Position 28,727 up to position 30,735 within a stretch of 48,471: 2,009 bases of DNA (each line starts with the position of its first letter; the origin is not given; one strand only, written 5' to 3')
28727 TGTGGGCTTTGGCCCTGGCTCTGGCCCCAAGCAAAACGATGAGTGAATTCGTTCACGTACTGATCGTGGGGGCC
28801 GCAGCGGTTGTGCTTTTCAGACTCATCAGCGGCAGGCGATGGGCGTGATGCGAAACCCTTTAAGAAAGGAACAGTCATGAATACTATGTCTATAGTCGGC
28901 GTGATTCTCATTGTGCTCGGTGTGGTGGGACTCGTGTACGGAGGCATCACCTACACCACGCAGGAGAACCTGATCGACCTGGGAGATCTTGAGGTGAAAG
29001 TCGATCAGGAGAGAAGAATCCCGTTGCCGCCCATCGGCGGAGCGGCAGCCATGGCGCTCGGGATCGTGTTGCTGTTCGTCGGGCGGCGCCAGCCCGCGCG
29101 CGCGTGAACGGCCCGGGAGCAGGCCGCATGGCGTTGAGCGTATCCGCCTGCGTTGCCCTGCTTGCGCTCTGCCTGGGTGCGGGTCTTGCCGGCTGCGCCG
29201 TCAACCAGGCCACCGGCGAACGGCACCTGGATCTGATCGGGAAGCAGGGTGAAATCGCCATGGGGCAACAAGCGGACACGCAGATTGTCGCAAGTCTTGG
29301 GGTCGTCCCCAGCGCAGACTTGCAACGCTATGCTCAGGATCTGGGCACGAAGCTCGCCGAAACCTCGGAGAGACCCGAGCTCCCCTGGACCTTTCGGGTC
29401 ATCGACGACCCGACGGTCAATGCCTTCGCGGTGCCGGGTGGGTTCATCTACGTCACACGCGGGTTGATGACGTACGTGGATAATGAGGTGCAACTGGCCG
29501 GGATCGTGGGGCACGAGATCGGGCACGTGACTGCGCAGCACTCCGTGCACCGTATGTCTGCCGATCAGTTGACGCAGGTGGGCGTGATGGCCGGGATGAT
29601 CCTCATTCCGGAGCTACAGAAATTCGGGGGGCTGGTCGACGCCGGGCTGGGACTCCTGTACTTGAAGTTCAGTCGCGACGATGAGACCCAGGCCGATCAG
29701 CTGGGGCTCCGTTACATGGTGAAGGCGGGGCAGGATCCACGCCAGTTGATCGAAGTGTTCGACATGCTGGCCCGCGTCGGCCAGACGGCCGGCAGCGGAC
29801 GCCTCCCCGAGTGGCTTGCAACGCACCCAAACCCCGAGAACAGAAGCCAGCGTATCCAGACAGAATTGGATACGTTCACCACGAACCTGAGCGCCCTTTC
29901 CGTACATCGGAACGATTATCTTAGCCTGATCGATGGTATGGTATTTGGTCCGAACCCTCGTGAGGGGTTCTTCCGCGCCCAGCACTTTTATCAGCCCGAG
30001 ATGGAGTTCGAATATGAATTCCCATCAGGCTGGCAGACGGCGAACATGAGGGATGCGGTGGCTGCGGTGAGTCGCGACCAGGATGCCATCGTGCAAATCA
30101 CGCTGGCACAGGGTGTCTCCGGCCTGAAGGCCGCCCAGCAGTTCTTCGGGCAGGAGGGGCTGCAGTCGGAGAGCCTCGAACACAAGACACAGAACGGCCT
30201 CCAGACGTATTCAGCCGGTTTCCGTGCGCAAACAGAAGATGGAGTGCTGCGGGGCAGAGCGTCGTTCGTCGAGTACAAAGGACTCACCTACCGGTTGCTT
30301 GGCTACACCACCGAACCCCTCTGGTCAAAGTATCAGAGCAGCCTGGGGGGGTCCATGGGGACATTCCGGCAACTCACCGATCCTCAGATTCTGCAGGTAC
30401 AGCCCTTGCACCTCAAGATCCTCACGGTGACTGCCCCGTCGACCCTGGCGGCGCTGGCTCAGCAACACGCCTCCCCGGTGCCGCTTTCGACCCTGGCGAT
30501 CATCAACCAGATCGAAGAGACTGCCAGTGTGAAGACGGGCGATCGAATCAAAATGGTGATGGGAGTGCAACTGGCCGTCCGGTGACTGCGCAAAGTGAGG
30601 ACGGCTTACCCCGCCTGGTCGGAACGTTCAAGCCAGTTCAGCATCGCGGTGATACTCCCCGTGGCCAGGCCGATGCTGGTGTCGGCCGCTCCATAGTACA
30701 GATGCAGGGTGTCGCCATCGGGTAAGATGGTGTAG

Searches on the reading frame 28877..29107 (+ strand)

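Call 11: search_protein_families(library=pfam, proteins=[window:28877-29107:+], max_evalue=0.01)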
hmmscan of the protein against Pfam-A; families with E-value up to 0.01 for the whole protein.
window:28877-29107:+ (76 aa): 2 families
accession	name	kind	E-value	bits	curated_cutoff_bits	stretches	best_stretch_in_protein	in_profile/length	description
PF02656.20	DUF202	-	0.00015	22.6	23.4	0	5-30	41-66/68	Domain of unknown function (DUF202)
PF04103.21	CD20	-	0.0032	18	27.9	1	7-72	2-55/156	CD20-like family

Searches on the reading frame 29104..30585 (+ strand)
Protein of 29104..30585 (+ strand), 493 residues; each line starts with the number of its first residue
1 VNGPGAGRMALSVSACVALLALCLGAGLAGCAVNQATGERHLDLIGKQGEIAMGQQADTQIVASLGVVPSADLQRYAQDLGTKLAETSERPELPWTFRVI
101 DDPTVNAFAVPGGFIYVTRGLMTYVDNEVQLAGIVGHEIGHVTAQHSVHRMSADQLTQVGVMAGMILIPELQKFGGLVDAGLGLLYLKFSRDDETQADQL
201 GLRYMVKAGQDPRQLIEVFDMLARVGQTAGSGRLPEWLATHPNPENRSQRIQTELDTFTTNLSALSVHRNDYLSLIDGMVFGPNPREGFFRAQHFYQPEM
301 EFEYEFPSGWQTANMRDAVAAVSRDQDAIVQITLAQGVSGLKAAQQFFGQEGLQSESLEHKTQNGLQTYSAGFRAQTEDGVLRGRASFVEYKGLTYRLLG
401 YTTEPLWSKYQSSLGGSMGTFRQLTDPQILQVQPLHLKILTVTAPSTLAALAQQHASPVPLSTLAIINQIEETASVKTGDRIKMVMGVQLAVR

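Call 11: search_protein_families(library=pfam, proteins=[window:29104-30585:+], max_evalue=0.01)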
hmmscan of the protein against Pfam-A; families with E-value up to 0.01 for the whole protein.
window:29104-30585:+ (493 aa): 2 families
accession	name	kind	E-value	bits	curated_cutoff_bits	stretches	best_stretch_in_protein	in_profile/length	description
PF01435.24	Peptidase_M48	-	6.4e-38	130.9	20.3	1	74-253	4-184/186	Peptidase family M48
PF13313.11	DUF4082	-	0.0046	17.4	28.4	1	301-373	60-131/143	Domain of unknown function (DUF4082)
